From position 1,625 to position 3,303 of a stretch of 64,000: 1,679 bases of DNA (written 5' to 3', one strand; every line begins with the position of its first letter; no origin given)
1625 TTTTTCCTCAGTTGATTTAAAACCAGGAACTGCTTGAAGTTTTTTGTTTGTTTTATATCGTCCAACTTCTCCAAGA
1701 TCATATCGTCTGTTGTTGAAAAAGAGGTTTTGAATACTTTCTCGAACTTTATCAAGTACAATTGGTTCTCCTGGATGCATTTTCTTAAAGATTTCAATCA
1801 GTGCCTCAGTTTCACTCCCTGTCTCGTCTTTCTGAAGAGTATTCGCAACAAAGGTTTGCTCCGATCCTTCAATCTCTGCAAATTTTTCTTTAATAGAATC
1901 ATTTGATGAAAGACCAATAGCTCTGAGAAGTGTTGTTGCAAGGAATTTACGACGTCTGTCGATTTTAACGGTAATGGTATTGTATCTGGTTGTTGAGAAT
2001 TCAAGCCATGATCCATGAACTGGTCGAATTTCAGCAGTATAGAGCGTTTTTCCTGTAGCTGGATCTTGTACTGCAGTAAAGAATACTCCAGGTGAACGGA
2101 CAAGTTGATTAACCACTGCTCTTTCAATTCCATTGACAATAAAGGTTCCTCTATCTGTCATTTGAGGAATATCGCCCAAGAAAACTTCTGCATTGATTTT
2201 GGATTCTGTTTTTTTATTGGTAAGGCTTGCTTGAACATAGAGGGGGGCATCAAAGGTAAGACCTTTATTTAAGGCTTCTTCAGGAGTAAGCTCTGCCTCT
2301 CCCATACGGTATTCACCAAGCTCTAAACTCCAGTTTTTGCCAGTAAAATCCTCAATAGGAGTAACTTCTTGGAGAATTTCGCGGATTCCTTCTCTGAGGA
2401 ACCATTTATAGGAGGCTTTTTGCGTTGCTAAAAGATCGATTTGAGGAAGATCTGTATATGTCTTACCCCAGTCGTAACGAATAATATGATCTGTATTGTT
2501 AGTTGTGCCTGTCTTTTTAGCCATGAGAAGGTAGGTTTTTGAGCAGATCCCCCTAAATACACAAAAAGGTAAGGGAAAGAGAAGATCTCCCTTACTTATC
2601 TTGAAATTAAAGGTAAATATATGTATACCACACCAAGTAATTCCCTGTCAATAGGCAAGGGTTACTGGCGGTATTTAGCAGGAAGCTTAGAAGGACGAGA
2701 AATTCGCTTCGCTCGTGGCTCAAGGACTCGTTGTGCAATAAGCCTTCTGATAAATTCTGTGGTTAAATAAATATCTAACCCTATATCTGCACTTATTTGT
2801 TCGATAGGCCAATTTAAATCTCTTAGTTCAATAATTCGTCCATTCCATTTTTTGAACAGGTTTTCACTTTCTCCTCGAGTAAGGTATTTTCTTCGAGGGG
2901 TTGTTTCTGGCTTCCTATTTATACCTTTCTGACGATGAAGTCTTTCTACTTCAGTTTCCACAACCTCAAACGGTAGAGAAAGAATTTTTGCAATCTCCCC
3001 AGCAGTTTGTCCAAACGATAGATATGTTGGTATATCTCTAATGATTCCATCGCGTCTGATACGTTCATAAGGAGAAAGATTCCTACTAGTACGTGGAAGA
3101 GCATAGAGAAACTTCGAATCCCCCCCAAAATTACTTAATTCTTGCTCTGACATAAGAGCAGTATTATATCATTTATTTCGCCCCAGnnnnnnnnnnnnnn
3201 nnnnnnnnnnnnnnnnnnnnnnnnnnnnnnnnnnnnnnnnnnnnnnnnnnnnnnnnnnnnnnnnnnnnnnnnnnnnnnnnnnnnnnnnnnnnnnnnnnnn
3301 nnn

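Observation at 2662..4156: Three paralogous small tandem-HTH proteins in place of rplJ/rplL upstream of rpoB; the middle copy is split by a single in-frame TAA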

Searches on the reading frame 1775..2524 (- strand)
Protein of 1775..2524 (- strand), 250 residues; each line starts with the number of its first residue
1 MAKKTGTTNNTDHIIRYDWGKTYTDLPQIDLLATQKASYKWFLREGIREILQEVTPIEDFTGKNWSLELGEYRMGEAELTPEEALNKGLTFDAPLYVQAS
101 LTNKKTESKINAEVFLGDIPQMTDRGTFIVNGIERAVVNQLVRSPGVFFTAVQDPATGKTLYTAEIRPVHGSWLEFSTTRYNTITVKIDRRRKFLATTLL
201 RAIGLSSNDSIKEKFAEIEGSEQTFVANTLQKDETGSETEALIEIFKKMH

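Call 50: find_related_loci(query=window:1775-2524:-, collection=genome_contigs, flank=6000)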
Query window:1775-2524:- (250 aa) in genome_contigs; peptide patterns used: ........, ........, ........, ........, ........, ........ (x = any residue, [..] = any of these).
555 stretches matched a pattern; 367 encode a relative of the query (tblastn E <= 1e-3); the best 80 are kept; 80 distinct loci.
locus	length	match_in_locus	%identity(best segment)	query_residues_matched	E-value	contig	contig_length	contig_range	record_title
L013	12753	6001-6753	76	1-250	9e-129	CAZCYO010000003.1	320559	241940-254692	MAG TPA_asm: uncultured Gammaproteobacteria bacterium isolate SRP278252_co1_715 genome assembly, contig: NODE_17_length_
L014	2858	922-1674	69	1-250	3e-123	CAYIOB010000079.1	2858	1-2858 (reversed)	MAG TPA_asm: uncultured Gammaproteobacteria bacterium isolate ERP119705_co25_644 genome assembly, contig: NODE_66137_len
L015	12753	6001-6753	69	1-250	3e-118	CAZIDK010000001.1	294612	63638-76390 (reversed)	MAG TPA_asm: uncultured Gammaproteobacteria bacterium isolate SRP302447_co4_23 genome assembly, contig: NODE_116_length_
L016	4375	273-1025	69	1-250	9e-119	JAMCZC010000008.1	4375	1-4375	MAG: Patescibacteria group bacterium isolate FK_Sedi_B_Bin.322 NODE_88193_length_4375_cov_28.4143, whole genome shotgun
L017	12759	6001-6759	69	1-250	3e-117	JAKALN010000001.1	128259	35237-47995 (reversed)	MAG: bacterium isolate WY5.bin128 NODE_199_length_128259_cov_9.479966, whole genome shotgun sequence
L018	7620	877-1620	71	4-250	8e-117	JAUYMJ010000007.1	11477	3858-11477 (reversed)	MAG: bacterium isolate C24_metabat.bin.81 C24_k141_578915, whole genome shotgun sequence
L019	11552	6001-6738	70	7-250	6e-117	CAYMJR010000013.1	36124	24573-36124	MAG TPA_asm: uncultured Gammaproteobacteria bacterium isolate SRP272529_co1_137 genome assembly, contig: NODE_1633_lengt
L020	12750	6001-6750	71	1-250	1e-116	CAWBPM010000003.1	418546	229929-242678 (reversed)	MAG: Candidatus Levybacteria bacterium isolate MFD01476.bin.1.72 genome assembly, contig: contig_44256, whole genome sho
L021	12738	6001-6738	72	8-250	4e-117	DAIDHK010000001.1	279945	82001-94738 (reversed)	MAG TPA_asm: Candidatus Levyibacteriota bacterium isolate clean343 NODE_1_length_279945_cov_11.784799, whole genome shot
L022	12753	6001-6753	69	1-250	8e-116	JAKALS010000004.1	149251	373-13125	MAG: bacterium isolate WY5.bin132 NODE_158_length_149251_cov_6.498672, whole genome shotgun sequence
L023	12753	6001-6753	68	1-250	4e-116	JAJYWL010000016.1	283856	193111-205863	MAG: bacterium isolate FK3.bin113 NODE_31_length_283856_cov_3.502479, whole genome shotgun sequence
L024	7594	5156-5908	68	1-250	3e-115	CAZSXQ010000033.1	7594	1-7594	MAG TPA_asm: uncultured Gammaproteobacteria bacterium isolate SRP011637_co1_148 genome assembly, contig: NODE_3872_lengt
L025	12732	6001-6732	72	10-250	3e-115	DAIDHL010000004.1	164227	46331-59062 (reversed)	MAG TPA_asm: Candidatus Levyibacteriota bacterium isolate clean344 NODE_4_length_164227_cov_5.686403, whole genome shotg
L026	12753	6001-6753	68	1-250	4e-115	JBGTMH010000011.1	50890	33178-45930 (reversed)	MAG: Patescibacteria group bacterium isolate JTS-RE358 k141_6284409, whole genome shotgun sequence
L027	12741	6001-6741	71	4-250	3e-115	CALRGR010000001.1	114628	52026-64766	MAG: Candidatus Levybacteria bacterium GW2011_GWA1_37_16 isolate Baikal-1250m-152 genome assembly, contig: Baikal-1250m-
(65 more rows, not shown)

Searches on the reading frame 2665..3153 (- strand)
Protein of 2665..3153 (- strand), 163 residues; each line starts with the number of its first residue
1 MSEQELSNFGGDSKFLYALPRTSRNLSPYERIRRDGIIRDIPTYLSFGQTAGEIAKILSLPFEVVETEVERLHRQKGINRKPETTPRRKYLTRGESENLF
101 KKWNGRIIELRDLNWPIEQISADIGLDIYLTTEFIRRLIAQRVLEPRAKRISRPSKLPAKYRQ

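Call 5: search_protein_families(library=pfam, max_evalue=10, proteins=[window:2665-3153:-])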
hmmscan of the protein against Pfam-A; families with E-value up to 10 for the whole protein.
seq(163 aa): 1 family
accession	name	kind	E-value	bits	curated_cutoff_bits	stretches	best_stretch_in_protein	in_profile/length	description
PF17287.7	POTRA_3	-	0.14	12.1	27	1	88-120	13-42/56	POTRA domain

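Call 6: search_protein_families(library=ncbifam, max_evalue=10, proteins=[window:2665-3153:-])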
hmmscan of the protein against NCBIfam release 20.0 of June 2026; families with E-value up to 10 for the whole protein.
seq(163 aa): 0 families

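Call 29: list_cluster_members(proteins=[P0001, window:2665-3153:-, window:3190-3405:-, window:3442-3600:-])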
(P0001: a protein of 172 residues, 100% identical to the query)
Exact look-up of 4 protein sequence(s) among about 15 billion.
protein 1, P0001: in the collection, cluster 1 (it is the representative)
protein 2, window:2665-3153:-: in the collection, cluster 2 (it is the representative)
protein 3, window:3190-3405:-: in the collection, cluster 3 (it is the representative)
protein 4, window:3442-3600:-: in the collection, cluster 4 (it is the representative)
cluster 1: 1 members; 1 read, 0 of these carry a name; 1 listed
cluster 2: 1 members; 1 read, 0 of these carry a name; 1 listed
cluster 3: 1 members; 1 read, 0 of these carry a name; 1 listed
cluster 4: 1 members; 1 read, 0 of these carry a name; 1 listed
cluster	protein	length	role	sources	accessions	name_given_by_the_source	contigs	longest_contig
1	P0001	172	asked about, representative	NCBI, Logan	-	-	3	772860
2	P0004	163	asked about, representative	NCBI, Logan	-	-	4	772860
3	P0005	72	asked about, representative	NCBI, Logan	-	-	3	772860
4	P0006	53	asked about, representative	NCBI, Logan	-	-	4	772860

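Call 49: find_related_loci(query=A6, collection=genome_contigs, flank=8000)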
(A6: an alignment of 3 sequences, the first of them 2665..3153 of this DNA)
Query A6 (163 aa) in genome_contigs; peptide patterns used: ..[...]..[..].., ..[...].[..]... (x = any residue, [..] = any of these).
99 stretches matched a pattern, but none encodes a relative of the query by tblastn (E <= 1e-3).

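Call 70: find_related_loci(query=A6, collection=viral_contigs, flank=5000)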
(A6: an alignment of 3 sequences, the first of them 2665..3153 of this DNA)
Query A6 (163 aa) in viral_contigs; peptide patterns used: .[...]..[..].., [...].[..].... (x = any residue, [..] = any of these).
185 stretches matched a pattern, but none encodes a relative of the query by tblastn (E <= 1e-3).
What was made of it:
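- No relatives were found in IMG/VR (call 70).
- Tried and rejected: A6 found no relatives in GTDB genomes (call 49) or in IMG/VR (call 70).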
